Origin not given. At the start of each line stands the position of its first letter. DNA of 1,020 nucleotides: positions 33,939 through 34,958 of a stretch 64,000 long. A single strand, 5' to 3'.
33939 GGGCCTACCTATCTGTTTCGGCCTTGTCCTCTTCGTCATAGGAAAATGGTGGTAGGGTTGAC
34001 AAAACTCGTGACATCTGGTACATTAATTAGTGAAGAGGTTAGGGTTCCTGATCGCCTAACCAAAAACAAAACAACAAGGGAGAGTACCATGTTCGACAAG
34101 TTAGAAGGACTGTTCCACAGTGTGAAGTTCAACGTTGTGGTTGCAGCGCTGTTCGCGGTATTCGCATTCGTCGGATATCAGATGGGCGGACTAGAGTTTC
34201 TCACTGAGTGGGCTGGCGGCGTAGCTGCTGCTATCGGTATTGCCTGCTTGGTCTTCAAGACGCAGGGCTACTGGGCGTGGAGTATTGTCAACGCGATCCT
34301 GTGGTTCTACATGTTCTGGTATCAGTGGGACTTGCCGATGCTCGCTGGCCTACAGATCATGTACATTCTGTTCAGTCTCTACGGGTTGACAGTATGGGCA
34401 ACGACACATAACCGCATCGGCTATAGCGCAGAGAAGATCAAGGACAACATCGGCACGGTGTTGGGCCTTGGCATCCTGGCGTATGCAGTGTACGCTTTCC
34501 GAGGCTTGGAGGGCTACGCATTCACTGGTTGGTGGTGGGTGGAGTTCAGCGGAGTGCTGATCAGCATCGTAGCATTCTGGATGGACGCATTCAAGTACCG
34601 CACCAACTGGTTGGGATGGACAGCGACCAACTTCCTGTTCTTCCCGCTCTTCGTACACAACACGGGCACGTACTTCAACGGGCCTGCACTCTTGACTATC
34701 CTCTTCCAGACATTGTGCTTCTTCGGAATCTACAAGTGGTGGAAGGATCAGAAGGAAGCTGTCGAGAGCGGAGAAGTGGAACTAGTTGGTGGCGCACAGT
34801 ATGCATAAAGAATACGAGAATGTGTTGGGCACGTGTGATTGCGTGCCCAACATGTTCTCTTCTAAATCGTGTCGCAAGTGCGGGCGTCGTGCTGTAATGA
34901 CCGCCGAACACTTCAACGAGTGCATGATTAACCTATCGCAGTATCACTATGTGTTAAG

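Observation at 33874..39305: NAD+ salvage genes in a phage: PnuC-like transporter, NadR (NMNAT + ribosylnicotinamide kinase), MazG-like NTP-PPase and a metallophosphoesterase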

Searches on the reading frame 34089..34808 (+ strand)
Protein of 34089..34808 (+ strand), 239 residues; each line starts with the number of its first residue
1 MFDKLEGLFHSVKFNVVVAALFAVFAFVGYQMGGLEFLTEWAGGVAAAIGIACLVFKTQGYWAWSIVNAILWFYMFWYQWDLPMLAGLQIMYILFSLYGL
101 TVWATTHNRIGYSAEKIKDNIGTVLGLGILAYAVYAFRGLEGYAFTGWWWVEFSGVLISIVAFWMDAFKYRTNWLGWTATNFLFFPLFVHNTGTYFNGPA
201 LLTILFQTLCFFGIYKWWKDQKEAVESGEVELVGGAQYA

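Call 3: search_protein_families(library=pfam, proteins=[window:34089-34808:+], max_evalue=0.01)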
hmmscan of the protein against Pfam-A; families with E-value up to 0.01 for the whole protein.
window:34089-34808:+ (239 aa): 1 family
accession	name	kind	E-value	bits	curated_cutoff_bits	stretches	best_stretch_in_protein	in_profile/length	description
PF04973.17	NMN_transporter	-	7.1e-16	59.1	27.3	1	41-219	2-175/175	Nicotinamide mononucleotide transporter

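Call 4: search_protein_families(library=ncbifam, proteins=[window:34089-34808:+], max_evalue=0.01)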
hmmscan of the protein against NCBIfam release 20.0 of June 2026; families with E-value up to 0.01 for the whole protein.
window:34089-34808:+ (239 aa): 2 families
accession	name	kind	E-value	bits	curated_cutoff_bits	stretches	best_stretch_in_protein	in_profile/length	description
TIGR01528.1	NMN_trans_PnuC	equivalog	4.7e-07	29.9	42.45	1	41-223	3-187/187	nicotinamide riboside transporter PnuC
NF033634.1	SLATT_1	domain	0.0025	17.8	41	1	127-175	34-82/132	SLATT domain-containing protein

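Call 6: search_protein_families(library=phrogs, proteins=[window:34089-34808:+], max_evalue=0.001)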
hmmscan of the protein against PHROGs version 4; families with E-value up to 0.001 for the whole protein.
window:34089-34808:+ (239 aa): 1 family
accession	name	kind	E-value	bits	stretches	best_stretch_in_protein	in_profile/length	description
phrog_1880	-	moron, auxiliary metabolic gene and host takeover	1.4e-11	45.4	1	14-223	20-232/235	PnuC-like nicotinamide mononucleotide transport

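Call 10: search_dna_similar(query=window:34089-34808:+, collection=phages, mode=protein, max_rows=40)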
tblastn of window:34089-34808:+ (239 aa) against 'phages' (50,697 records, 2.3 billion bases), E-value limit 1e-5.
No match.

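Call 32: find_homologous_proteins(query=window:34089-34808:+, max_evalue=0.00001)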
Query window:34089-34808:+ (239 aa): 39 proteins with E <= 0.00001 among 1683 candidates.
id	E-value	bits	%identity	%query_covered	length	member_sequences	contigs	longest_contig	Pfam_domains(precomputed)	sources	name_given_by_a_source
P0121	4.9e-139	480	88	100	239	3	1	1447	PF04973.18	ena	-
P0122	1.9e-127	442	80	100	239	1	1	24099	PF04973.18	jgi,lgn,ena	-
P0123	9.2e-125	434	80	100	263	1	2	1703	PF04973.18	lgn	-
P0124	1.3e-123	430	80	100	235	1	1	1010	PF04973.18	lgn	-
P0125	5.8e-122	424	80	100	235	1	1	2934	PF04973.18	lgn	-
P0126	9.0e-120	417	79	100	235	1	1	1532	PF04973.18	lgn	-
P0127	2.5e-114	399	76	100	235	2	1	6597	PF04973.18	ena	-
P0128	2.4e-113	396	75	100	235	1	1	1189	PF04973.18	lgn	-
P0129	1.4e-110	387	75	100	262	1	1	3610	PF04973.18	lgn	-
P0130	2.3e-110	386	75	100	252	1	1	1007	PF04973.18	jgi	-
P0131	1.2e-109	384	73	100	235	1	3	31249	PF04973.18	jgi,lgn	jgi:nicotinamide mononucleotide transporter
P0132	4.2e-109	382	73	100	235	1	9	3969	PF04973.18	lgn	-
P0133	1.9e-103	364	72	99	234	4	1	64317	PF04973.18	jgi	jgi:nicotinamide riboside transporter PnuC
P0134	1.7e-102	361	69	99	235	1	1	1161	PF04973.18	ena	-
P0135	3.6e-102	359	71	98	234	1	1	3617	PF04973.18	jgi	jgi:nicotinamide riboside transporter PnuC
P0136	1.6e-100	354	68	100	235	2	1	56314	PF04973.18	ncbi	-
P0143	3.8e-85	304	59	100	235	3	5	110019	PF04973.18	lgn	-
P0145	3.3e-82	294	59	100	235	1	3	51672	PF04973.18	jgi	jgi:nicotinamide riboside transporter PnuC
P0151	1.3e-77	279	57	100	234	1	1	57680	PF04973.18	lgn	-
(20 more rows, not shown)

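Call 33: find_encoding_contigs(protein=P0131, flank=10000, max_places=2)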
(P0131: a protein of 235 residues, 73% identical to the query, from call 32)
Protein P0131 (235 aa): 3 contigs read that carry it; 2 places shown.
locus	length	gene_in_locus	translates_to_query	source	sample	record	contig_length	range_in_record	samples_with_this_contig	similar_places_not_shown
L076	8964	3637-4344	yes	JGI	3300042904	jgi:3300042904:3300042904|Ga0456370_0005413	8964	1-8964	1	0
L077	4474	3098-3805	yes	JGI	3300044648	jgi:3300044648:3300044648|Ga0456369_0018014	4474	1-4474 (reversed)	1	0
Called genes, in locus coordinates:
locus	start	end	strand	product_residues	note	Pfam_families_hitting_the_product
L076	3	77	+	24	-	?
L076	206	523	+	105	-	-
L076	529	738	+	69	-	-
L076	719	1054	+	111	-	PF00072:Response_reg, PF20274:cREC_REC (faint)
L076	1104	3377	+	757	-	PF00041:fn3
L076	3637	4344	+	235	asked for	PF04973:NMN_transporter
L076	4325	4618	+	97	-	-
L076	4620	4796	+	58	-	-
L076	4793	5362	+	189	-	-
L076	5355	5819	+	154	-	-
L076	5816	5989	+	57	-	-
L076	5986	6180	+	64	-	-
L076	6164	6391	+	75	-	-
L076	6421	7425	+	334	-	PF01467:CTP_transf_like (faint), PF13521:AAA_28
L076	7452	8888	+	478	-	PF01139:RtcB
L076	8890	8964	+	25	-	?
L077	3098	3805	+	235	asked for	PF04973:NMN_transporter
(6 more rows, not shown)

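Call 34: find_encoding_contigs(protein=P0133, flank=10000, max_places=2)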
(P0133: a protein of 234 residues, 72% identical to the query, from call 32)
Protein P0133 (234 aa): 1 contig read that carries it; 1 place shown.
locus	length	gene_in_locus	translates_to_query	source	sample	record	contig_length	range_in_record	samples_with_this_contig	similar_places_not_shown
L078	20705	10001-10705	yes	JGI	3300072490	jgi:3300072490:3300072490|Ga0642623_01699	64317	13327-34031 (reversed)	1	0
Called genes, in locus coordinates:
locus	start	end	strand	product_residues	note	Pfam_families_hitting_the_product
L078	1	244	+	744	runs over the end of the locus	-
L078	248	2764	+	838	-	-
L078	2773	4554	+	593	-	-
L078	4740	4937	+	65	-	-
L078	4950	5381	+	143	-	PF13328:HD_4 (weak)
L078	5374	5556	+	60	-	-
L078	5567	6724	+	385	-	PF01068:DNA_ligase_A_M, PF14743:DNA_ligase_OB_2 (weak)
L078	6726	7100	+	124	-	-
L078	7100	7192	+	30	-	-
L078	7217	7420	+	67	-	-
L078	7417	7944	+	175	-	PF00929:RNase_T (weak)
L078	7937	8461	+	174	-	PF00857:Isochorismatase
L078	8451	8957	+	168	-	-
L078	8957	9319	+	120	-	PF13392:HNH_3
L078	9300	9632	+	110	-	-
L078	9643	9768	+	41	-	-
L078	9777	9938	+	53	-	-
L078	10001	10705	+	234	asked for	PF04973:NMN_transporter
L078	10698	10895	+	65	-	-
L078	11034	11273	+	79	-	-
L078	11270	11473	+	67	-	-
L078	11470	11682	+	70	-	-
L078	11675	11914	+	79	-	-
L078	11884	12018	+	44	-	-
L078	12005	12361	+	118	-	-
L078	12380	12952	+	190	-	-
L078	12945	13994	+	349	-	PF13521:AAA_28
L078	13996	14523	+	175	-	-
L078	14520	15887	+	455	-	PF01139:RtcB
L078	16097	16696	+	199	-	PF00149:Metallophos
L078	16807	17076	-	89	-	-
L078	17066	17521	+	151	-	PF08719:NADAR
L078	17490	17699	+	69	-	-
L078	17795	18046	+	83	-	-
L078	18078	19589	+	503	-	PF01443:Viral_helicase1 (faint), PF13245:AAA_19, PF00580:UvrD-helicase, PF13361:UvrD_C (weak)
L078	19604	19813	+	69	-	-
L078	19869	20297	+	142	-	PF01396:Zn_ribbon_Top1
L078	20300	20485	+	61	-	-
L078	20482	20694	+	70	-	-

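Call 35: find_encoding_contigs(protein=P0145, flank=10000, max_places=2)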
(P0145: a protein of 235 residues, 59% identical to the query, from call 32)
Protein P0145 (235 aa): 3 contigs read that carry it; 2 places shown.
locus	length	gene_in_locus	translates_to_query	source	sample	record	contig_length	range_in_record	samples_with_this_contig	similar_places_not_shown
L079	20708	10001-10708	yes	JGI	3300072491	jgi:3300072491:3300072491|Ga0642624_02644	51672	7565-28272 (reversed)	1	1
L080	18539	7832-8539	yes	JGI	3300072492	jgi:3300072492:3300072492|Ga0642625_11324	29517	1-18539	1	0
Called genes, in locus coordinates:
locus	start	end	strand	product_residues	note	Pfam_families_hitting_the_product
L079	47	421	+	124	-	-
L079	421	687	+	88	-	-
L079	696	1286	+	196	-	-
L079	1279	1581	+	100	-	-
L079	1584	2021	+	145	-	-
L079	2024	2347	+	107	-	-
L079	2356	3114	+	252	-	-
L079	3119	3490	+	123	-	-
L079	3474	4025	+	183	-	-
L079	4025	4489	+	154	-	-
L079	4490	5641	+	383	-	-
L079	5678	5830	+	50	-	-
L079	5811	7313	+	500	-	PF00004:AAA (faint), PF07726:AAA_3 (faint), PF07728:AAA_5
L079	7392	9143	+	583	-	PF13203:DUF2201_N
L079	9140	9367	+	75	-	-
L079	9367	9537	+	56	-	-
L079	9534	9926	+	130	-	-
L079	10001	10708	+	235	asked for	PF04973:NMN_transporter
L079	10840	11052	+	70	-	-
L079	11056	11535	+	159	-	PF01661:Macro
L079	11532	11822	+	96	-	-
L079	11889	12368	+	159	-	-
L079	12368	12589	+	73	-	-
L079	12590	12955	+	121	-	-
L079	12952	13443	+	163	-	-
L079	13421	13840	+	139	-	PF21866:DUF6915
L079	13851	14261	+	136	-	-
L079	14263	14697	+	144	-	-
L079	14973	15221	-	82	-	-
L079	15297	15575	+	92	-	-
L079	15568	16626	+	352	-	PF01467:CTP_transf_like, PF13521:AAA_28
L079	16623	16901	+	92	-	-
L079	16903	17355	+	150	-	-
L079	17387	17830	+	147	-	PF13328:HD_4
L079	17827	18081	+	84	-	-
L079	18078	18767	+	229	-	PF00149:Metallophos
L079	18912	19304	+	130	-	-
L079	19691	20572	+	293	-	-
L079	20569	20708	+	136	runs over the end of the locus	-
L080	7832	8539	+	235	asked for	PF04973:NMN_transporter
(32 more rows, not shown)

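Call 37: search_solved_structures(query=window:34089-34808:+, max_evalue=1, show_alignments=2)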
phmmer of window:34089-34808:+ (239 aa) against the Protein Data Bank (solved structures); distinct sequences matched with E-value up to 1: 0.

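Call 39: search_solved_structures(query=A2, max_evalue=10, show_alignments=2)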
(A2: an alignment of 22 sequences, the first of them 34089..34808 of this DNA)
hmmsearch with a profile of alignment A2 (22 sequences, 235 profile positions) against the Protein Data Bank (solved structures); distinct sequences matched with E-value up to 10: 2.
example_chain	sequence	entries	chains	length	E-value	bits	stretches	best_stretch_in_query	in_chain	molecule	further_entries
4qtn_A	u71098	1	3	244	0.00038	23.4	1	40-219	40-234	Nicotinamide riboside transporter PnuC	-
7ckf_A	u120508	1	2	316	1.4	11.8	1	17-66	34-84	Guanylate-binding protein 5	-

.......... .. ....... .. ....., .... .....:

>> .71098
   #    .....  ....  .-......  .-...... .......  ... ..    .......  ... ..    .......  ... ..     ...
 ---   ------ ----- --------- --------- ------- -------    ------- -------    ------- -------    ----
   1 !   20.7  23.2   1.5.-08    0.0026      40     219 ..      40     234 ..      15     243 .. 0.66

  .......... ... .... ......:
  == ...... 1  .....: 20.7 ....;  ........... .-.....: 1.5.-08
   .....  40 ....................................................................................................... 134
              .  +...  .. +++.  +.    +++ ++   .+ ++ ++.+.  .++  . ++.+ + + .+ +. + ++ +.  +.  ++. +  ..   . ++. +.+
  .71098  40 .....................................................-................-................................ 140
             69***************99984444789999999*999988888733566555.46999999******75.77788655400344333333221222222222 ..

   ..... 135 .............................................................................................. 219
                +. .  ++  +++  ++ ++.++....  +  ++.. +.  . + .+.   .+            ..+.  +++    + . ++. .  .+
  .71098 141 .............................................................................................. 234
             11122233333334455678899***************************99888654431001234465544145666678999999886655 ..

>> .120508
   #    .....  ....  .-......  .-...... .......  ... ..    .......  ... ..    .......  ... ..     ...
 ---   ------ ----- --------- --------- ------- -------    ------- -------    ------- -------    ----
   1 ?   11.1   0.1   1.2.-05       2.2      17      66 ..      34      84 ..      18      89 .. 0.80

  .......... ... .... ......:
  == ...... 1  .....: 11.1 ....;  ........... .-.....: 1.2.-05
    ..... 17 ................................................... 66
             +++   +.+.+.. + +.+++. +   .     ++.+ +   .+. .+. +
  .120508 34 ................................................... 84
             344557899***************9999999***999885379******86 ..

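Call 45: predict_structure(alignment_id=A2)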
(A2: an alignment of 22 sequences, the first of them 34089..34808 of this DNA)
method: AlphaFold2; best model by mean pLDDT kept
length: 239 residues; sequences in the alignment: 22
mean_pLDDT: 88.8   pTM: 0.84
mean pLDDT of the five models: 88.8, 87.7, 87.2, 84.4, 82.7
residues with pLDDT >= 90: 138; 70-90: 93; 50-70: 8; < 50: 0
segments of 3 or more residues with pLDDT < 50: none
pLDDT, mean of each block of 10 residues (from residue 1): 89 95 97 92 92 91 95 90 86 90 88 89 86 76 73 90 91 93 91 80 91 93 92 83
secondary structure, 60 per line:
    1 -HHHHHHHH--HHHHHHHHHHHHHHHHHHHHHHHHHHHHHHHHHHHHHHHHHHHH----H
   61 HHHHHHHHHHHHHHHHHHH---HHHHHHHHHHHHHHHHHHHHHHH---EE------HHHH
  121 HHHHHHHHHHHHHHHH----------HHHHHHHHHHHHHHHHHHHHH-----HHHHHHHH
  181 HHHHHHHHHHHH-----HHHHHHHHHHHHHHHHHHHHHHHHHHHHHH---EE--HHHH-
elements in order: H2-9 H12-55 H60-79 H83-105 H117-136 H147-167 H173-192 H198-227 H235-238

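Call 51: fold_search(model_id=the predicted structure, library=pdb)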
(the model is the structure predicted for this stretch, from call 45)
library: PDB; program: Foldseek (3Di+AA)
matches with E <= 10: 165; with E <= 0.001: 2
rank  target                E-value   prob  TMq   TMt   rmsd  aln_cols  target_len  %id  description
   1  4qtn_C                4.7e-04  1.00  0.59  0.59   6.6       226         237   15  Crystal structure of the Vitamin B3 transporter PnuC (released 2014-10-08)
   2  4qtn_A                5.7e-04  1.00  0.56  0.57   7.7       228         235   14  Crystal structure of the Vitamin B3 transporter PnuC (released 2014-10-08)
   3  6o7u_c                2.7e-01  0.14  0.16  0.17  19.8       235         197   14  Saccharomyces cerevisiae V-ATPase Stv1-VO (released 2019-04-03)
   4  5cwq                  8.6e-01  0.54  0.33  0.33   8.0       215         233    9  Crystal structure of de novo designed helical repeat protein DHR81 (released 2015-12-16)
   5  3dhg_B                1.6e+00  0.10  0.22  0.19  15.5       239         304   12  Crystal Structure of Toluene 4-Monoxygenase Hydroxylase (released 2008-12-30)
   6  7vg4_F                1.7e+00  0.10  0.19  0.22  14.3       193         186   12  10,5-methenyltetrahydrofolate cyclohydrolase from Methylobacterium extorquens AM1 strain (released 2022-07-06)
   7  9cf8_0                1.8e+00  0.08  0.19  0.21  22.2       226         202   15  Cryo-EM structure of human kidney V-ATPase state 1 (released 2025-08-06)
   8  8qai_B                2.0e+00  0.21  0.28  0.23   9.8       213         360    9  X-ray crystal structure of a de novo designed single-chain parallel coiled-coil alpha-helical barrel with 7 inner heli (released 2024-07-03)
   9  8d9o                  2.0e+00  0.10  0.18  0.21  21.2       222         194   11  De Novo Photosynthetic Reaction Center Protein in Apo-State (released 2022-09-28)
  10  8vy7_R                2.0e+00  0.09  0.20  0.18  18.0       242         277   13  CryoEM structure of Gi-coupled TAS2R14 with cholesterol and an intracellular tastant (released 2024-04-03)
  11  3rmk_B                2.0e+00  0.09  0.21  0.18  15.5       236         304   13  Toluene 4 monooxygenase H with 4-bromophenol (released 2012-02-08)
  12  8qad                  2.2e+00  0.30  0.29  0.43  14.2       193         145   11  X-ray crystal structure of a de novo designed single-chain antiparallel 6-helix coiled-coil alpha-helical barrel, sc-apC (released 2024-07-03)
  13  8r97_F                2.3e+00  0.14  0.27  0.24  17.2       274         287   12  Crystal structure of the cryorhodopsin CryoR2 at pH 4.6, type B crystals, non-illuminated state (released 2024-12-11)
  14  4dma_B                2.3e+00  0.10  0.21  0.21  18.8       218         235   11  Crystal structure of ERa LBD in complex with RU100132 (released 2012-03-07)
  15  9jj3_A                2.6e+00  0.06  0.16  0.14  21.3       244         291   13  Cryo-EM structure of human ZnT4 D150N/D281N (released 2025-06-04)
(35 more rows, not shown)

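Call 90: find_encoding_contigs(protein=P0143, flank=9000, max_places=1)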
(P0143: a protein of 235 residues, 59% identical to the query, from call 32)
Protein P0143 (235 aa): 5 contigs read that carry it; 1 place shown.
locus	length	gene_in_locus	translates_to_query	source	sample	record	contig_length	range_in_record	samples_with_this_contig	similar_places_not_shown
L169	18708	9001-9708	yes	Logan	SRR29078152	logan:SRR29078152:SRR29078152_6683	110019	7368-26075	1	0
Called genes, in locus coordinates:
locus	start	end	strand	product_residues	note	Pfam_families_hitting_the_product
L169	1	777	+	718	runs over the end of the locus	-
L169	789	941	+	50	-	PF21983:NikA-like (weak)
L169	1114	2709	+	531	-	PF07728:AAA_5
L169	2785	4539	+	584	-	PF13203:DUF2201_N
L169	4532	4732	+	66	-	-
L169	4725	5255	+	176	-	-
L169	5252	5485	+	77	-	-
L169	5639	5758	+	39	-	-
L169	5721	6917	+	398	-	PF01068:DNA_ligase_A_M, PF14743:DNA_ligase_OB_2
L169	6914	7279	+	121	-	-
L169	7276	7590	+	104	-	-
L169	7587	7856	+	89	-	-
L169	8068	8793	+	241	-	-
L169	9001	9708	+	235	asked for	PF04973:NMN_transporter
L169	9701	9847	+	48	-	-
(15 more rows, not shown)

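Call 91: find_encoding_contigs(protein=P0151, flank=9000, max_places=1)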
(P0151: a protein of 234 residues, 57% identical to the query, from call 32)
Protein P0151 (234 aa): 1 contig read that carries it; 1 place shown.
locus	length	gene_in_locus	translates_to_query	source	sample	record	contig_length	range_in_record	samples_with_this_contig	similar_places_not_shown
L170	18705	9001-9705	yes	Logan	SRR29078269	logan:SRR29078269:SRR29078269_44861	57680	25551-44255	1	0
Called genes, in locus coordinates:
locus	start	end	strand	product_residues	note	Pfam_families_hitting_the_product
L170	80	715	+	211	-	PF02511:Thy1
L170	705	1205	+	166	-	-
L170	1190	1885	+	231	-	-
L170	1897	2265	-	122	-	-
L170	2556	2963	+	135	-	-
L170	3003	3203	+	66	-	-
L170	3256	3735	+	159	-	-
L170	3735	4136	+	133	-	-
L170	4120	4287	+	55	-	-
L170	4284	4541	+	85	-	-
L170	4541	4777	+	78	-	-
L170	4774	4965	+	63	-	-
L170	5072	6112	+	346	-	PF06067:DUF932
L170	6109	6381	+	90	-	-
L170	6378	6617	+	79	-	-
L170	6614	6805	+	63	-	-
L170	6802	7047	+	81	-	-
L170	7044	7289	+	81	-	-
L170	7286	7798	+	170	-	-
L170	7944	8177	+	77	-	-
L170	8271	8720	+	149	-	-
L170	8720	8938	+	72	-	-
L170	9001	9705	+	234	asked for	PF04973:NMN_transporter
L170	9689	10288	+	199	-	-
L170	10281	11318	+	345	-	PF01467:CTP_transf_like (weak), PF13521:AAA_28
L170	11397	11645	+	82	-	-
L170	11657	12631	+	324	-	-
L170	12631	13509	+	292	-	-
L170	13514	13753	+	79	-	-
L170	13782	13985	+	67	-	-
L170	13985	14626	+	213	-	-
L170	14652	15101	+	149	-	-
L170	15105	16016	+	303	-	-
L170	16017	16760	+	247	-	-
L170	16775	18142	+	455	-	-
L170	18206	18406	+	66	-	-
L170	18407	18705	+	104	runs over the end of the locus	-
